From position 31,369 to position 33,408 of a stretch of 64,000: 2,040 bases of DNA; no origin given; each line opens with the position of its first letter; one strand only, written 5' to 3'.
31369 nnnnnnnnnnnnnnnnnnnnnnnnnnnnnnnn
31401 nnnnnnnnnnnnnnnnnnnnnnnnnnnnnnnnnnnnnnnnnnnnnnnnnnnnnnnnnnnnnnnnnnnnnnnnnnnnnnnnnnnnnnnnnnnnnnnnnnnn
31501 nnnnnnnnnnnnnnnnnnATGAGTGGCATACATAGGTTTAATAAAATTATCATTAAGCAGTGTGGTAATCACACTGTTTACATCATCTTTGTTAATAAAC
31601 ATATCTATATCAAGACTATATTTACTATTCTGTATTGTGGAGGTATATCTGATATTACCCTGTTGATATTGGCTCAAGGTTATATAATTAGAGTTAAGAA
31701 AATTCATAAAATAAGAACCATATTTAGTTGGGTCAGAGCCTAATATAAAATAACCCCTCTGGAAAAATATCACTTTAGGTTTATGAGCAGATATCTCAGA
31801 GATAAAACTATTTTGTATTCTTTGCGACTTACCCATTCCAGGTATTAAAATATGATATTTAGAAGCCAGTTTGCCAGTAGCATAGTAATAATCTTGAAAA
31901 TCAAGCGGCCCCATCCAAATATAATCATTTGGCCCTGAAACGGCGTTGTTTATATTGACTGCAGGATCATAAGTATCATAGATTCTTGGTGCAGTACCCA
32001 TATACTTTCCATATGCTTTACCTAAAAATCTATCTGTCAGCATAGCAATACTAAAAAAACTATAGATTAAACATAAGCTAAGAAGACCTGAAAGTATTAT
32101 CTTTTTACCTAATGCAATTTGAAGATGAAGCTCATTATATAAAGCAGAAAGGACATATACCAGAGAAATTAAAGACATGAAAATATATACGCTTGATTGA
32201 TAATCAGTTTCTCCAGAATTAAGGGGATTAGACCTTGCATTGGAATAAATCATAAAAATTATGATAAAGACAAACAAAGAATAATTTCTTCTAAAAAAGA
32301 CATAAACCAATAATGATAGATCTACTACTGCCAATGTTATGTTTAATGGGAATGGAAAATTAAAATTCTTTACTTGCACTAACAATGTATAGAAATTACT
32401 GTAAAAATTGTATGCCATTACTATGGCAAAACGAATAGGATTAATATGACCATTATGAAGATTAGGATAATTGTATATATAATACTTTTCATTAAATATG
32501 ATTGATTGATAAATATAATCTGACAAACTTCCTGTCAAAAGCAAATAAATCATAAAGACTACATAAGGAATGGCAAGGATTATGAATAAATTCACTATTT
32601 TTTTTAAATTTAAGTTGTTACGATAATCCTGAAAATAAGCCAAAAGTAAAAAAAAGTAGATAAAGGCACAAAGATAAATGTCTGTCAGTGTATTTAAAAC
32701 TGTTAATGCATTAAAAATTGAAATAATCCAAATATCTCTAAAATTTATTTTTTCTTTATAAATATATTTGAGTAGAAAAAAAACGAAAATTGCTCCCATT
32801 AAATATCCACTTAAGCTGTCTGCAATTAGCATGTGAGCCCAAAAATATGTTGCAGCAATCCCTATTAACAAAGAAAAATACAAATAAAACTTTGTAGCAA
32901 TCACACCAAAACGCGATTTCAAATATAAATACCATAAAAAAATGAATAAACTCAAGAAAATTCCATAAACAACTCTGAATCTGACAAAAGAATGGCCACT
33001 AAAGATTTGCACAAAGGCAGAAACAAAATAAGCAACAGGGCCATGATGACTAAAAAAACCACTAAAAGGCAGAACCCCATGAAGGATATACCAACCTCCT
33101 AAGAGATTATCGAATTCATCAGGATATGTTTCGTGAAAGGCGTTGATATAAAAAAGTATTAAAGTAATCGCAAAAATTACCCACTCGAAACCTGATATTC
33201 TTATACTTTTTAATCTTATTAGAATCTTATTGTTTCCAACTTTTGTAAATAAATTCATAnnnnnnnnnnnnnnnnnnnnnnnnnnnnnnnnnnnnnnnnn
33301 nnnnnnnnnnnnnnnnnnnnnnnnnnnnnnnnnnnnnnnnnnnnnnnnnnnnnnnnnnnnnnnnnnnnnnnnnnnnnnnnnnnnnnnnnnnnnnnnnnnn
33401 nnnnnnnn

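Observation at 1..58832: ~58-kb unidirectional supercluster dominated by GT-C membrane glycosyltransferases with their own polyprenyl-P-sugar donor synthases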

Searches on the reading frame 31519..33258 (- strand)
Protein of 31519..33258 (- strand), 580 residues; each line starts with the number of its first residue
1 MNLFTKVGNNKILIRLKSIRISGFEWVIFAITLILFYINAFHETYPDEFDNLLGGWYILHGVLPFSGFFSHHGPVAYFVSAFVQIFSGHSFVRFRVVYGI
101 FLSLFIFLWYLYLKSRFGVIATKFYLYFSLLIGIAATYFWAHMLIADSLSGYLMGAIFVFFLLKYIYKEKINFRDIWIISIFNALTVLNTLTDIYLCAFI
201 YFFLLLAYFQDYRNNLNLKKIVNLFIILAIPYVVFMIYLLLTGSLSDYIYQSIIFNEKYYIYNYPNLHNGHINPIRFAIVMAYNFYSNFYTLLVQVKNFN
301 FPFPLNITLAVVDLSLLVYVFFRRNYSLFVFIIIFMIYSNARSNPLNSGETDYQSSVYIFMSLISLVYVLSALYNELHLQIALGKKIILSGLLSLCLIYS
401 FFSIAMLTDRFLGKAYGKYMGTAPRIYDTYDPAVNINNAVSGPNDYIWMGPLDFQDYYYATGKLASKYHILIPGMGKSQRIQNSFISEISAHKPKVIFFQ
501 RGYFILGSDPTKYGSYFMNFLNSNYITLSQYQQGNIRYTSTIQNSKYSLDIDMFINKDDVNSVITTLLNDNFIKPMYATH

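Call 6: search_protein_families(library=pfam, proteins=[window:31519-33258:-], max_evalue=0.01)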
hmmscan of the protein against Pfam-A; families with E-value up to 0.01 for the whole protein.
window:31519-33258:- (580 aa): 0 families

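Call 24: search_solved_structures(query=A2, max_evalue=1)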
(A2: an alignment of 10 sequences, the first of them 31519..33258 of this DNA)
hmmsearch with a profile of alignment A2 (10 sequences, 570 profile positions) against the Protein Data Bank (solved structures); distinct sequences matched with E-value up to 1: 1.
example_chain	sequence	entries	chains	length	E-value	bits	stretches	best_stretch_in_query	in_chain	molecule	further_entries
8jj5_D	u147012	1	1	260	0.21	13.4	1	342-411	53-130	UPK1B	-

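Call 27: find_homologous_proteins(query=window:31519-33258:-, max_evalue=0.00001)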
Query window:31519-33258:- (580 aa): 354 proteins with E <= 0.00001 among 8000 candidates; the best 120 are listed.
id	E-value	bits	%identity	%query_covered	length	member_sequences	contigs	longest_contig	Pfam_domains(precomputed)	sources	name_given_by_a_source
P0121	0.0e+0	1271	100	100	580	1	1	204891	-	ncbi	-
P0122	0.0e+0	1078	82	100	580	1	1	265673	-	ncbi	-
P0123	8.2e-214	730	60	95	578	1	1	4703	-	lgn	-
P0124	6.7e-211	720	59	94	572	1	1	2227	-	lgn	-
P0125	2.7e-172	593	51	94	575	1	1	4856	-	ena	-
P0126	3.8e-172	592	51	94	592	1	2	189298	-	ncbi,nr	ncbi:MAG TPA: hypothetical protein VLF89_08565 [Candidatus Saccharimonadales bacterium]|nr:hypotheti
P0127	1.0e-170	587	50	95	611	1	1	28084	-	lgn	-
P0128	1.3e-170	587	52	94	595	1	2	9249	-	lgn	-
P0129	2.1e-170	586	52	94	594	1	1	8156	-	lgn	-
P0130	4.8e-169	582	51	94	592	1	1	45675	-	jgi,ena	jgi:hypothetical protein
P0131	5.2e-169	582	50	97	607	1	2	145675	-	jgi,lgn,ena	-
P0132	6.8e-169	581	50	95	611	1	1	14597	-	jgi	jgi:hypothetical protein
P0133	1.9e-168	580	50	97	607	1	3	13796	-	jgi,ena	-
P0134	2.0e-168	580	51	94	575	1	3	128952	-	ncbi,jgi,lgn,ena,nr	ncbi:MAG TPA: hypothetical protein VND99_01085 [Candidatus Acidoferrales bacterium]|nr:hypothetical 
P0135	7.1e-168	578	50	97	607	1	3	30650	-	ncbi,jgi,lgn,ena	-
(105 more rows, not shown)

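Call 30: find_encoding_contigs(protein=P0122, flank=10000, max_places=3)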
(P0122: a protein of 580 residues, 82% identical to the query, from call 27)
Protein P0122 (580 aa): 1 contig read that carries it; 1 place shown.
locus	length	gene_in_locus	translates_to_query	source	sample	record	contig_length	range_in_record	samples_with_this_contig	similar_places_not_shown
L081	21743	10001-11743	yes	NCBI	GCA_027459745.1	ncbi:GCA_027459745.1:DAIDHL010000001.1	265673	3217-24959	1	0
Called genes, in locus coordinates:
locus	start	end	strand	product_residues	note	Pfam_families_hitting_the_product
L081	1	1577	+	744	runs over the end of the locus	PF09586:YfhO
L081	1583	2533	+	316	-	PF00535:Glycos_transf_2, PF13641:Glyco_tranf_2_3, PF13506:Glyco_transf_21 (faint)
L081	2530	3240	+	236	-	PF00535:Glycos_transf_2, PF10111:Glyco_tranf_2_2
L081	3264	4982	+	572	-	PF13231:PMT_2 (faint)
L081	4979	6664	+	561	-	PF13231:PMT_2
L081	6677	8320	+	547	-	PF13231:PMT_2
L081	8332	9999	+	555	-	PF02366:PMT, PF13231:PMT_2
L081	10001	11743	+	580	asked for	-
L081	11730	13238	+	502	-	-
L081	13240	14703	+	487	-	PF13231:PMT_2 (weak)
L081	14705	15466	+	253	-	PF00535:Glycos_transf_2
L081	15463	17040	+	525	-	-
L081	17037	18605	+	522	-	-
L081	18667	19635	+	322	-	PF01073:3Beta_HSD, PF01370:Epimerase, PF02719:Polysacc_synt_2, PF04321:RmlD_sub_bind, PF07993:NAD_binding_4 (faint), PF16363:GDP_Man_Dehyd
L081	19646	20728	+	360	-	PF13439:Glyco_transf_4, PF20706:GT4-conflict (weak), PF13524:Glyco_trans_1_2 (faint), PF00534:Glycos_transf_1, PF13692:Glyco_trans_1_4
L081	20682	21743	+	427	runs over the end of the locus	PF13440:Polysacc_synt_3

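Call 41: predict_structure(alignment_id=A3)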
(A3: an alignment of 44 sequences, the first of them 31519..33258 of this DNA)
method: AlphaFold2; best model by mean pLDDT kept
length: 580 residues; sequences in the alignment: 44
mean_pLDDT: 91.0   pTM: 0.90
mean pLDDT of the five models: 91.0, 90.1, 89.7, 88.7, 88.6
residues with pLDDT >= 90: 450; 70-90: 95; 50-70: 26; < 50: 9
segments of 3 or more residues with pLDDT < 50: 1-9
pLDDT, mean of each block of 10 residues (from residue 1): 45 68 96 94 86 96 93 91 96 95 97 95 97 92 93 98 97 96 96 93 97 94 96 97 94 86 60 84 93 91 89 98 97 95 74 84 97 95 96 96 94 86 75 90 94 93 95 93 97 97 90 96 96 92 87 96 96 86
secondary structure, 60 per line:
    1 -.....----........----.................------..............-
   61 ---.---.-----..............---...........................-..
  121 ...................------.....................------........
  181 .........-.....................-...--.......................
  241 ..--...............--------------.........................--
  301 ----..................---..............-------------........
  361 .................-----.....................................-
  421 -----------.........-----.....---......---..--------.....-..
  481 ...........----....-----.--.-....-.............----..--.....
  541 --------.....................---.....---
elements in order: H2-6 H11-18 H23-39 H46-59 H74-87 H91-117 H119-139 H146-166 H173-189 H191-211 H218-242 H245-259 H274-298 H305-322 H326-339 H353-377 H383-419 H432-440 E446-450 H454-459 H473-477 H479-491 E496-499 H510-513 H515-524 E525-527 E536-540 H549-552 E553-556 H557-569 E573-577

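Call 44: fold_search(model_id=the predicted structure, library=pdb)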
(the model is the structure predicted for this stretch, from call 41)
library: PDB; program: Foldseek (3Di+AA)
matches with E <= 10: 219; with E <= 0.001: 9
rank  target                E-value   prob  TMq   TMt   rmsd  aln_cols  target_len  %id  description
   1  8pn9_A                3.8e-05  1.00  0.37  0.34  14.9       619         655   11  Structure of human oligosaccharyltransferase OST-A complex bound to NGI-1 (released 2024-05-08)
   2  5ezm                  4.8e-05  1.00  0.40  0.42  11.3       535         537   13  Crystal Structure of ArnT from Cupriavidus metallidurans in the apo state (released 2016-02-17)
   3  9n9j_I                1.0e-04  1.00  0.36  0.31  15.7       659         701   13  Structure of a GRP94 folding intermediate engaged with a CCDC134- and FKBP11-bound secretory translocon (released 2025-11-19)
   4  5f15                  1.1e-04  1.00  0.43  0.45  12.2       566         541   12  Crystal Structure of ArnT from Cupriavidus metallidurans bound to Undecaprenyl phosphate (released 2016-02-17)
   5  8b6l_I                2.6e-04  1.00  0.37  0.33  13.8       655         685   11  Subtomogram average of the human Sec61-TRAP-OSTA-translocon (released 2022-12-07)
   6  8if8_B                2.8e-04  1.00  0.36  0.34  13.1       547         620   11  Arabinosyltransferase AftA (released 2023-05-31)
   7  7zlh_A                4.3e-04  1.00  0.36  0.32  14.4       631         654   10  Cryo-EM structure of C-mannosyltransferase CeDPY19, in apo state, bound to CMT2-Fab and anti-Fab nanobody (released 2023-01-11)
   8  9s6u_A                7.4e-04  1.00  0.39  0.41   8.6       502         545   14  Ternary cryo-EM structure of human ALG9 with Dol25-PP-GlcNAc2Man8, Dol25-P-Man and Fab (released 2026-03-18)
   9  6ftg_5                8.5e-04  1.00  0.41  0.38  16.0       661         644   10  Subtomogram average of OST-containing ribosome-translocon complexes from canine rough microsomal membranes (released 2018-03-21)
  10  7zli_A                1.4e-03  1.00  0.36  0.33  14.9       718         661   10  Cryo-EM structure of C-mannosyltransferase CeDPY19, in complex with Dol25-P-Man and bound to CMT2-Fab and anti-Fab nan (released 2023-01-11)
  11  8if8_C                1.7e-03  1.00  0.35  0.34  11.7       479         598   12  Arabinosyltransferase AftA (released 2023-05-31)
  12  7zlg_A                2.6e-03  1.00  0.39  0.36  13.3       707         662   11  Cryo-EM structure of C-mannosyltransferase CeDPY19, in complex with acceptor peptide and bound to CMT2-Fab and anti-Fa (released 2023-01-11)
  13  8agb_A                4.3e-03  1.00  0.42  0.39  13.2       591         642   12  Structure of yeast oligosaccharylransferase complex with lipid-linked oligosaccharide bound (released 2022-12-07)
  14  9dlh                  8.8e-03  0.99  0.31  0.31  11.5       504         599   13  donor substrate analog-bound AftB (released 2025-06-25)
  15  6w98_A                1.1e-02  0.99  0.39  0.21  12.1       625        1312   10  Single-Particle Cryo-EM Structure of Arabinofuranosyltransferase AftD from Mycobacteria (released 2020-05-13)
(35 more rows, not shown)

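Call 97: search_protein_representatives(alignment_id=A3)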
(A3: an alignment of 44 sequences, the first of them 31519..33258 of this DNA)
Query: 44 sequences, 578 profile positions. Proteins with E-value up to 0.001 (for the whole library): 1261; up to 1e-10: 598; up to 1e-30: 174. The best 150 are listed.
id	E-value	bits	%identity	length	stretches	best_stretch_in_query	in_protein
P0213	2.1e-232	789.6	-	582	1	10-577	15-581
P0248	4.9e-222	755.4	-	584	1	12-573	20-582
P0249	1.5e-217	740.5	-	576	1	15-577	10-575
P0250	1.3e-202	691.3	-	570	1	19-576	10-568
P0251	4.9e-202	689.4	-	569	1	16-576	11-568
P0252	3.6e-197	673.3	-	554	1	19-576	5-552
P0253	8.2e-195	665.5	-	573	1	11-574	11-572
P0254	4.7e-187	639.9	-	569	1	17-575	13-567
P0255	2.2e-186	637.7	-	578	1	10-575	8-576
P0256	2.1e-184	631.1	-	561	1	22-576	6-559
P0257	7.3e-179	612.9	-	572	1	6-573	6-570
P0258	1.8e-176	604.9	-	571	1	19-574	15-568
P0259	4.6e-172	590.4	-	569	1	17-570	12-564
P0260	5.5e-171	586.8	-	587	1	19-573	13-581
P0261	1.3e-168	578.9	-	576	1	19-572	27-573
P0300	1.3e-79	285.1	-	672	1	19-532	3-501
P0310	2.6e-64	234.6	-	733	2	25-259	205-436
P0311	4.0e-63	230.7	-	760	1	21-533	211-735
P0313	1.9e-62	228.4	-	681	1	10-538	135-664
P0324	2.9e-57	211.4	-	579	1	5-524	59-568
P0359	1.2e-45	173.0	-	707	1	24-526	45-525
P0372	6.6e-41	157.3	-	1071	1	12-528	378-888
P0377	1.8e-39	152.6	-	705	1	18-573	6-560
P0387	7.4e-38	147.3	-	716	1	23-524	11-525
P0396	2.8e-36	142.0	-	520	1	7-536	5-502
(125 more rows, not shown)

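Call 98: search_protein_families(library=pfam, proteins=[P0300, P0310, P0311, P0313, P0324, P0359, P0372, P0377, P0387, P0396], max_evalue=0.01)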
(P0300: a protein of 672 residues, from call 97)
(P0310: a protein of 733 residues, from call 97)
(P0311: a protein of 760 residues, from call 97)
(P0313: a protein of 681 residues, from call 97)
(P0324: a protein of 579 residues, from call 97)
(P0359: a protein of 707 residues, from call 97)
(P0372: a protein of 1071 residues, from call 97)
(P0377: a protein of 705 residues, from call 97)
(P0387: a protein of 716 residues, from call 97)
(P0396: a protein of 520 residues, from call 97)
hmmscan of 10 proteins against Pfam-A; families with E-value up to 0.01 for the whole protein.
P0300 (672 aa): 0 families

P0310 (733 aa): 0 families

P0311 (760 aa): 1 family
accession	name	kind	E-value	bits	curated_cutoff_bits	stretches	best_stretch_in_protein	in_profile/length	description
PF13231.12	PMT_2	-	0.0043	17.7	26.1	1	260-396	2-135/160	Dolichyl-phosphate-mannose-protein mannosyltransferase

P0313 (681 aa): 1 family
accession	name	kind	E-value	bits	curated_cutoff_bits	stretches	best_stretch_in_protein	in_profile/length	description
PF04138.20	GtrA_DPMS_TM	-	2.6e-22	79.6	26.1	2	18-131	2-117/117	GtrA/DPMS, transmembrane domain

P0324 (579 aa): 0 families

P0359 (707 aa): 1 family
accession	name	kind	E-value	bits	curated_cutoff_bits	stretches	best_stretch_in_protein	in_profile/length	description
PF13231.12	PMT_2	-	1.2e-08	35.8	26.1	1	90-233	2-146/160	Dolichyl-phosphate-mannose-protein mannosyltransferase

P0372 (1071 aa): 0 families

P0377 (705 aa): 0 families

P0387 (716 aa): 0 families

P0396 (520 aa): 1 family
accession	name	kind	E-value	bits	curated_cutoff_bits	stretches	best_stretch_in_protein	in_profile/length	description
PF13231.12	PMT_2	-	1.1e-06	29.4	26.1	1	67-217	1-151/160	Dolichyl-phosphate-mannose-protein mannosyltransferase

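Call 100: search_protein_families(library=pfam, alignment_id=A11, max_evalue=0.001)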
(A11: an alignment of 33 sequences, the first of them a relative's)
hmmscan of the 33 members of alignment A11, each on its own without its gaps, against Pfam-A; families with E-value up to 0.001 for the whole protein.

A. member 1, P0313 (681 aa): 1 family
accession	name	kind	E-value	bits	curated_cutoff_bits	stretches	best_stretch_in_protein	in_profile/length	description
PF04138.20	GtrA_DPMS_TM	-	2.6e-22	79.6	26.1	2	18-131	2-117/117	GtrA/DPMS, transmembrane domain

B. families by the number of members that match (of 33 scanned): 1 family
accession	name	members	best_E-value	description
PF04138.20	GtrA_DPMS_TM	28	1.6e-26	GtrA/DPMS, transmembrane domain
